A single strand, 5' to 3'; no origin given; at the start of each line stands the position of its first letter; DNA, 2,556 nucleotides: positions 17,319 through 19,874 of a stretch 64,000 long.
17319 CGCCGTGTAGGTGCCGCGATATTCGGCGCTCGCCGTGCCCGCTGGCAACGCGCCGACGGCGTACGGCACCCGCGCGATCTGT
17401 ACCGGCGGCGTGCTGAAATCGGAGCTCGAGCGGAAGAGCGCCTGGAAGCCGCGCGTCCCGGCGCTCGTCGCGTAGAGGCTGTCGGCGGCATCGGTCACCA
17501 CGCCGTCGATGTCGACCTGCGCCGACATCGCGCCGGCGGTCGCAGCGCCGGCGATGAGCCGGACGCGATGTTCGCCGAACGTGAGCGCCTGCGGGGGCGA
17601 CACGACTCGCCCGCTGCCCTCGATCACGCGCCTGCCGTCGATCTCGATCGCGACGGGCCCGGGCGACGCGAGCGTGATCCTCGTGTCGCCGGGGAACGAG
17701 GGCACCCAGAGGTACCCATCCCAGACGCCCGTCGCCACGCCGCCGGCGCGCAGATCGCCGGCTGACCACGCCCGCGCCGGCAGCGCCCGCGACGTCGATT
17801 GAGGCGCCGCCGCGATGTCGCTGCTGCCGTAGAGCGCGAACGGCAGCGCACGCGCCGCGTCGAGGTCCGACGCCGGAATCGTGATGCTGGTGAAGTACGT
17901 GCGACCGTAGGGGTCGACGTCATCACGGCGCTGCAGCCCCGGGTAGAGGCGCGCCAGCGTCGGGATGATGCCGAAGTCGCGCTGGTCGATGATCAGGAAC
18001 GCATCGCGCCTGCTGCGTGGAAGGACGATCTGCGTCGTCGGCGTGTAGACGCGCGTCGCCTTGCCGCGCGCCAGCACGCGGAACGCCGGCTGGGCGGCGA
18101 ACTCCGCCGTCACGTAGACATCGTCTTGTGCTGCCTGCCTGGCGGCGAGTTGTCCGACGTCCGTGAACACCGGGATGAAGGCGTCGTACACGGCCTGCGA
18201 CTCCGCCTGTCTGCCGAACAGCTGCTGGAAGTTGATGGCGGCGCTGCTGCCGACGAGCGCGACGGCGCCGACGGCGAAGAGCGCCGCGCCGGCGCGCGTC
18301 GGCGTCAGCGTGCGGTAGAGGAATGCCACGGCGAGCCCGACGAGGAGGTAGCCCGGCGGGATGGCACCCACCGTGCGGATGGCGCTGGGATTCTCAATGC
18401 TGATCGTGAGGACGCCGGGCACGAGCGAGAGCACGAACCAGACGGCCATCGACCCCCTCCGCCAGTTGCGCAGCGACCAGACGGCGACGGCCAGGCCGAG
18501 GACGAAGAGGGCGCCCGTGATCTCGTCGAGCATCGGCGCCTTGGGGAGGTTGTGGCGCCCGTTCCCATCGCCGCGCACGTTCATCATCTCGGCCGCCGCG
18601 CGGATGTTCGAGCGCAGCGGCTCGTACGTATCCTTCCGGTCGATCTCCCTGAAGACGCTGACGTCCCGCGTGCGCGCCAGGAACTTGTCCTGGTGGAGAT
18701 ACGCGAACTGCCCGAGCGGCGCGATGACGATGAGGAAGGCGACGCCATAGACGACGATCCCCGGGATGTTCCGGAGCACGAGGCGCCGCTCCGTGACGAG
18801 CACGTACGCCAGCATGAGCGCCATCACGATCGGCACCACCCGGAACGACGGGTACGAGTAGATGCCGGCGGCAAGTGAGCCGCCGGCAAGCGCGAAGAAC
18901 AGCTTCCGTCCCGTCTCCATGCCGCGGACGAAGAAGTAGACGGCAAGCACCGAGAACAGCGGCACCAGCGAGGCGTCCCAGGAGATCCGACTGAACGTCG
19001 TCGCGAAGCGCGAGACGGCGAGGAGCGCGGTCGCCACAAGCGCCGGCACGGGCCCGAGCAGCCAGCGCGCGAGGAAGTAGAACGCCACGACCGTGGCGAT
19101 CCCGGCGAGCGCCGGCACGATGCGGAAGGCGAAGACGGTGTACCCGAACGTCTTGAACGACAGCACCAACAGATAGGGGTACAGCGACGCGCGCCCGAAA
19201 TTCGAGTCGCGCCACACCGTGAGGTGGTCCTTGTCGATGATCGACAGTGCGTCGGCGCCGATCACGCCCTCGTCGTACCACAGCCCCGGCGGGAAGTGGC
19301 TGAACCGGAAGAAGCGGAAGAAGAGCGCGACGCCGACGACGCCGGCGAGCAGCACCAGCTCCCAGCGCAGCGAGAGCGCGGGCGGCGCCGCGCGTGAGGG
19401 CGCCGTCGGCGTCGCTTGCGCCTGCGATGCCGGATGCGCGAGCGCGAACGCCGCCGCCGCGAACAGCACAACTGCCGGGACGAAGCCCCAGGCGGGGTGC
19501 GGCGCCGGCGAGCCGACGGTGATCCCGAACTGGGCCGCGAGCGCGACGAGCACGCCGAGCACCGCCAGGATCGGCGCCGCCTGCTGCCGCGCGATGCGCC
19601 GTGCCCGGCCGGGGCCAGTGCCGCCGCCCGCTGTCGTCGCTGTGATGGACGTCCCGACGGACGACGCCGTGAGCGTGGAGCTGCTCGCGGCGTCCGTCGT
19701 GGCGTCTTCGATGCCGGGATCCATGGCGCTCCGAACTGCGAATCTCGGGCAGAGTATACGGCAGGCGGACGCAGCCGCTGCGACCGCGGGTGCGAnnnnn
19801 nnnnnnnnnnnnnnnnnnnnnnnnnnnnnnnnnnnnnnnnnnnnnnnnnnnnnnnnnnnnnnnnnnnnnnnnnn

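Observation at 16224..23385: Tandem half-size ABC exporters followed by a 1166-aa GT-C glycosyltransferase-like protein carrying PA14 and NHL-repeat domains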

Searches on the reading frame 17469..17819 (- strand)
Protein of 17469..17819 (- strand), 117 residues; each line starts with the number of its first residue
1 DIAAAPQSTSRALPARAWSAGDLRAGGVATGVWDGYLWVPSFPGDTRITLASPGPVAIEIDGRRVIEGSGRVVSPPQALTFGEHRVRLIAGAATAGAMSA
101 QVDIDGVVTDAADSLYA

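Call 70: search_solved_structures(query=A3, max_evalue=1)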
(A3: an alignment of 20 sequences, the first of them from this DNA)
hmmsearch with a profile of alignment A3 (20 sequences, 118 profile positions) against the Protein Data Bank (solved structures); distinct sequences matched with E-value up to 1: 22.
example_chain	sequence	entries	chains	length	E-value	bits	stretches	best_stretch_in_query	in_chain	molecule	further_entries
6qdi_A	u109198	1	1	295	2.8e-11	46.8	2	27-117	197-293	PA14 domain-containing protein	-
6qe7_A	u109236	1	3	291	1.2e-09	41.5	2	15-118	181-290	Anti-sigma-I factor RsgI3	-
3q8c_A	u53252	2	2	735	0.00074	22.8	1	29-111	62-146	Protective antigen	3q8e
5fr3_A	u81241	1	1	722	0.00075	22.8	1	29-111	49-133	PROTECTIVE ANTIGEN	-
4ee2_A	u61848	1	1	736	0.00076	22.8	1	29-111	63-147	Protective antigen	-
6vra_B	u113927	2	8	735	0.00077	22.8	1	29-111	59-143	Protective antigen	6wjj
1t6b_X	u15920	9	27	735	0.00077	22.8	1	29-111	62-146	Protective Antigen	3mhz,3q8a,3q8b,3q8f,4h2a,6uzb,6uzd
4nam_A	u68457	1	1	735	0.00077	22.8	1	29-111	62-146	Protective antigen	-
1acc_A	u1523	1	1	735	0.00078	22.8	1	29-111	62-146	ANTHRAX PROTECTIVE ANTIGEN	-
6zxj_A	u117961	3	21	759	0.00082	22.7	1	29-110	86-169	Protective antigen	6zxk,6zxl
3tew_A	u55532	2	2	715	0.00088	22.6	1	29-111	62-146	Protective antigen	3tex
3tez_A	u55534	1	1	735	0.00089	22.6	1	29-111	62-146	Protective antigen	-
3tey_A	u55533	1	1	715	0.00093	22.5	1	29-111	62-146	Protective antigen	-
6vra_A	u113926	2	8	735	0.00098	22.5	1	29-110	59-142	Protective antigen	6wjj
9s8x_A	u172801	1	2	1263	0.0033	20.7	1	72-115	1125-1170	Sulfatase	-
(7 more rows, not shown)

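Call 71: search_protein_families(library=pfam, alignment_id=A3, max_evalue=0.1)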
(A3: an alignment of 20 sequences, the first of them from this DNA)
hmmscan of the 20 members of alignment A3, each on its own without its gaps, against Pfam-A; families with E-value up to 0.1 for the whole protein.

A. member 1, seq(117 aa): 1 family
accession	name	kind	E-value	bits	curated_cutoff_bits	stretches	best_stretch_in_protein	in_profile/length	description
PF23157.1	DUF7055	-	0.02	15.1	27.6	0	69-94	36-61/66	Domain of unknown function (DUF7055)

B. families by the number of members that match (of 20 scanned): 3 families
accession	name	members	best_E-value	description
PF07691.17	PA14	8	1.7e-10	PA14 domain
PF23157.1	DUF7055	1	0.02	Domain of unknown function (DUF7055)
PF13600.11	DUF4140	1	0.083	N-terminal domain of unknown function (DUF4140)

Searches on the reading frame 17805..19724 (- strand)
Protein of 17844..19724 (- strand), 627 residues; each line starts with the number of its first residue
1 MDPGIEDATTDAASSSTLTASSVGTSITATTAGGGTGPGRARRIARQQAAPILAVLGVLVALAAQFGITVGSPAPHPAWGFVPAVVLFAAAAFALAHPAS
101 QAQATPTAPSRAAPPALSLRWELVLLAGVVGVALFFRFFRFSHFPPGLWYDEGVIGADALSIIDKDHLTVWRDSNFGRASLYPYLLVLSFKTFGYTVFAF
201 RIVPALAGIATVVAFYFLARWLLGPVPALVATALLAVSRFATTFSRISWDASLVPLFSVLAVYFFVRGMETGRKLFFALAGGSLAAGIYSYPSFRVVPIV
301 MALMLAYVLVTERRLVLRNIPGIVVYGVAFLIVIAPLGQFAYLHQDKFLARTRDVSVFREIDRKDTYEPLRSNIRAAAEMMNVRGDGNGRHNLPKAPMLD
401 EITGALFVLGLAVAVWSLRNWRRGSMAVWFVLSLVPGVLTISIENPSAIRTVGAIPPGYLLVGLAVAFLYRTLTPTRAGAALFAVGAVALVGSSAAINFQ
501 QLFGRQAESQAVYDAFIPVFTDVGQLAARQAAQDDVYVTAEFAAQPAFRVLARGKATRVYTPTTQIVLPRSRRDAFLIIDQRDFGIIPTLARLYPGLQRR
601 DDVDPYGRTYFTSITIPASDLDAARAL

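Call 19: search_solved_structures(query=window:17844-19724:-, max_evalue=10, show_alignments=3)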
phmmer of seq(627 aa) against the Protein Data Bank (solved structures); distinct sequences matched with E-value up to 10: 2.
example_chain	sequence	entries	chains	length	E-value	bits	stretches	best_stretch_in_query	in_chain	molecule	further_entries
3bs4_A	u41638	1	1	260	0.3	12.8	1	135-189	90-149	Uncharacterized protein PH0321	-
8kga_A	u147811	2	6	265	3.2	9.4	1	389-445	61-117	Dimethylallylcistransferase CPT1, chloroplastic,Dehydrodolichyl diphosphate synthase 2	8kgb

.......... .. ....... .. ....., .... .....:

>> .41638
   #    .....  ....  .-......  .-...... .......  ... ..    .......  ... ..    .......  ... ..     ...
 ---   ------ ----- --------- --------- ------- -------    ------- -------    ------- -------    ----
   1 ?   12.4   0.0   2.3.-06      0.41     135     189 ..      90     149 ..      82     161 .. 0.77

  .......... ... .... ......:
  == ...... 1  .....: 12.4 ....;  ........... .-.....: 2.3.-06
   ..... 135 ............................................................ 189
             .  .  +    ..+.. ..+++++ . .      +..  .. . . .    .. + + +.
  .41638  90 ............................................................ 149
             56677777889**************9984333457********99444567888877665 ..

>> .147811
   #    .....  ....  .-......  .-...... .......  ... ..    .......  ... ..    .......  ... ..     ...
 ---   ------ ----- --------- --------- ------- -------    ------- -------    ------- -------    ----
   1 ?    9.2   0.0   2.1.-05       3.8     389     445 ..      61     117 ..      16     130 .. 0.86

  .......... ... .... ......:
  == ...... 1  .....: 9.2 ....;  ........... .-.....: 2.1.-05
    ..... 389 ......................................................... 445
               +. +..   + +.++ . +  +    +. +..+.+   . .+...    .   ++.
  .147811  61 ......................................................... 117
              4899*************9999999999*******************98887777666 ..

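Call 45: predict_structure(alignment_id=A2)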
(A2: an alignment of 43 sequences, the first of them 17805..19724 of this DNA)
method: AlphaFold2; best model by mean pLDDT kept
length: 640 residues; sequences in the alignment: 43
mean_pLDDT: 90.1   pTM: 0.89
mean pLDDT of the five models: 90.1, 89.1, 88.5, 88.3, 88.1
residues with pLDDT >= 90: 522; 70-90: 50; 50-70: 28; < 50: 40
segments of 3 or more residues with pLDDT < 50: 1-33, 107-111
pLDDT, mean of each block of 10 residues (from residue 1): 38 40 43 57 85 98 97 95 98 83 51 77 98 98 93 95 88 82 96 97 98 98 97 98 93 97 97 98 95 92 96 97 98 93 91 93 97 96 94 95 98 96 95 95 93 97 98 94 98 98 96 95 97 97 96 97 90 97 96 96 96 98 76 59
secondary structure, 60 per line:
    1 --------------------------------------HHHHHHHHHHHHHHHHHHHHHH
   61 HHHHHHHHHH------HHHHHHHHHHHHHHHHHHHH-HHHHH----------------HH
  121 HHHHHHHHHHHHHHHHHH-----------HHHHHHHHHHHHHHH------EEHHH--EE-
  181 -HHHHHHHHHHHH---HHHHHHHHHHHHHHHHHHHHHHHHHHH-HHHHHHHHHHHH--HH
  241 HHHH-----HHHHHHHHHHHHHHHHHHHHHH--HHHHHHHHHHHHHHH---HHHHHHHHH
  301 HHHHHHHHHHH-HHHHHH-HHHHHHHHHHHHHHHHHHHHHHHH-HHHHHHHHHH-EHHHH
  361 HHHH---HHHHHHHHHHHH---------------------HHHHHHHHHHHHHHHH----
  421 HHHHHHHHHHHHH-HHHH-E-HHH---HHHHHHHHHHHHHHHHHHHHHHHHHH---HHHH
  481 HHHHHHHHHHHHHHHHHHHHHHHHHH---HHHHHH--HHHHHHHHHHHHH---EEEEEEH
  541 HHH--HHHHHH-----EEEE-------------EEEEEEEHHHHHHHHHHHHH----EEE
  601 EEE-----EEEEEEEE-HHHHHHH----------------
elements in order: H39-70 H77-96 H98-102 H119-138 H150-164 H182-193 H197-223 H225-236 H239-244 H250-271 H274-288 H292-311 H313-318 H320-343 H345-354 H357-364 H368-379 H401-416 H421-433 H435-438 H448-473 H477-506 H510-515 H518-530 E534-539 H540-543 H546-551 E557-560 E574-580 H581-593 E598-603 E609-616 H618-624
